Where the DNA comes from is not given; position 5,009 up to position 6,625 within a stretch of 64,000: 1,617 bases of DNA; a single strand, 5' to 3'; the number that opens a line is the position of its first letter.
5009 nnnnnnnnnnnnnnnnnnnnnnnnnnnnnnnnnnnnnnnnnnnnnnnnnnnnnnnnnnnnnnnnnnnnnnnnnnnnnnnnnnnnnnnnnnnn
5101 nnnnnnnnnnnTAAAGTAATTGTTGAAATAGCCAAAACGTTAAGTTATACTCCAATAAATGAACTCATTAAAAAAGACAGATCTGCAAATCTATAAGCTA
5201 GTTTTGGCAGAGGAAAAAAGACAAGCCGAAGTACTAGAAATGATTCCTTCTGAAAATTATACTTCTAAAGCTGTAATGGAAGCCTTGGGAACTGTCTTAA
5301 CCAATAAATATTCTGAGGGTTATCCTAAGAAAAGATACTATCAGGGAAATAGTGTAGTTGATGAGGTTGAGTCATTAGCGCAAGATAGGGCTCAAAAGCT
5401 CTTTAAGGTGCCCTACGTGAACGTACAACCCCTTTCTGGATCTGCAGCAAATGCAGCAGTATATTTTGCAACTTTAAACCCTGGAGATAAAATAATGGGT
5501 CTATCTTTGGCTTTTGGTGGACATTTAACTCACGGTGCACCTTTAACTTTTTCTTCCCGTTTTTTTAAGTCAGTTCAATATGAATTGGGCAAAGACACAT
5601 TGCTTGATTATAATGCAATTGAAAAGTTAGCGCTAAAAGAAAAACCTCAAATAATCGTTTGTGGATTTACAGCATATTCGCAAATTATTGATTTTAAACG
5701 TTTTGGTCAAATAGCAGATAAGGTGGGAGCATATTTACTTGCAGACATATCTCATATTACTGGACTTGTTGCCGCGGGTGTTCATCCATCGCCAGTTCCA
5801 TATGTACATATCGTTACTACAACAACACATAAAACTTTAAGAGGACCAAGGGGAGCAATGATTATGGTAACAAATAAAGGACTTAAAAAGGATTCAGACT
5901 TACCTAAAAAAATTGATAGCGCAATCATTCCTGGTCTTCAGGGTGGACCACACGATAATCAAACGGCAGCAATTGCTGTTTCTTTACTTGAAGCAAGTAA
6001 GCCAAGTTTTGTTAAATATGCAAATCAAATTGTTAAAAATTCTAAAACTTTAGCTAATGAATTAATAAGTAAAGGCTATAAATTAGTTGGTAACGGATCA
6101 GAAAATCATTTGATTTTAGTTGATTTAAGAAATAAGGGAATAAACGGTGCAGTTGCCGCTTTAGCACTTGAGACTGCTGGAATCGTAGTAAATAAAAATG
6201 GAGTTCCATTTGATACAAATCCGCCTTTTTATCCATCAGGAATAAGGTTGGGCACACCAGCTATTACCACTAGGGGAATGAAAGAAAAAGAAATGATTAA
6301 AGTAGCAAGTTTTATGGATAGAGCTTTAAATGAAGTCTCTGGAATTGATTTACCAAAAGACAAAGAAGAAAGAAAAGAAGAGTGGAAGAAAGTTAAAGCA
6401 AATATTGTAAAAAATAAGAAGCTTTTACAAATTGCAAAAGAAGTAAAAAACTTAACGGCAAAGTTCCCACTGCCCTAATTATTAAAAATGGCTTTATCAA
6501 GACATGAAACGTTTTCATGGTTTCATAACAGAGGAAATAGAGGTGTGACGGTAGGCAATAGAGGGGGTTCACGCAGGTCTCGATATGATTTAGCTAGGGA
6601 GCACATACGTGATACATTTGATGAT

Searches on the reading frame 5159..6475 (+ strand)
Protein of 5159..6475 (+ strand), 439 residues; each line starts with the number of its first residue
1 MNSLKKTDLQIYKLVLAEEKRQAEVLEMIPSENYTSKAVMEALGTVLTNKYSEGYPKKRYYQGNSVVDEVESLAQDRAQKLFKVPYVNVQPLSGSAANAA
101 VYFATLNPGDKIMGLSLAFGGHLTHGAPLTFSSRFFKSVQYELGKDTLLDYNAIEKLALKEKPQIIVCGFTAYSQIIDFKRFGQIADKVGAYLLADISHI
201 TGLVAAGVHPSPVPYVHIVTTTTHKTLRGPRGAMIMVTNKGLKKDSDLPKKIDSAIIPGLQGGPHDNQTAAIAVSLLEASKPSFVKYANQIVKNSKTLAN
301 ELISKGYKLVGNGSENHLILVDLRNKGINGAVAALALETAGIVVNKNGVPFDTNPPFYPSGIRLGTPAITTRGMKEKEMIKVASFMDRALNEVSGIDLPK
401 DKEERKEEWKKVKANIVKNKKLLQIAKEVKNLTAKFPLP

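Call 29: search_protein_families(library=pfam, proteins=[window:5159-6475:+], max_evalue=0.0001)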
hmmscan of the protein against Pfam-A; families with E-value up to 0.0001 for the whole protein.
window:5159-6475:+ (439 aa): 2 families
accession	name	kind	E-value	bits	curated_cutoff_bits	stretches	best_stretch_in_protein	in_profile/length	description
PF00464.25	SHMT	-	1.6e-156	521.4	27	1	4-386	1-399/399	Serine hydroxymethyltransferase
PF00155.27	Aminotran_1_2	-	4.3e-07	29.9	19.7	1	72-373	49-353/361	Aminotransferase class I and II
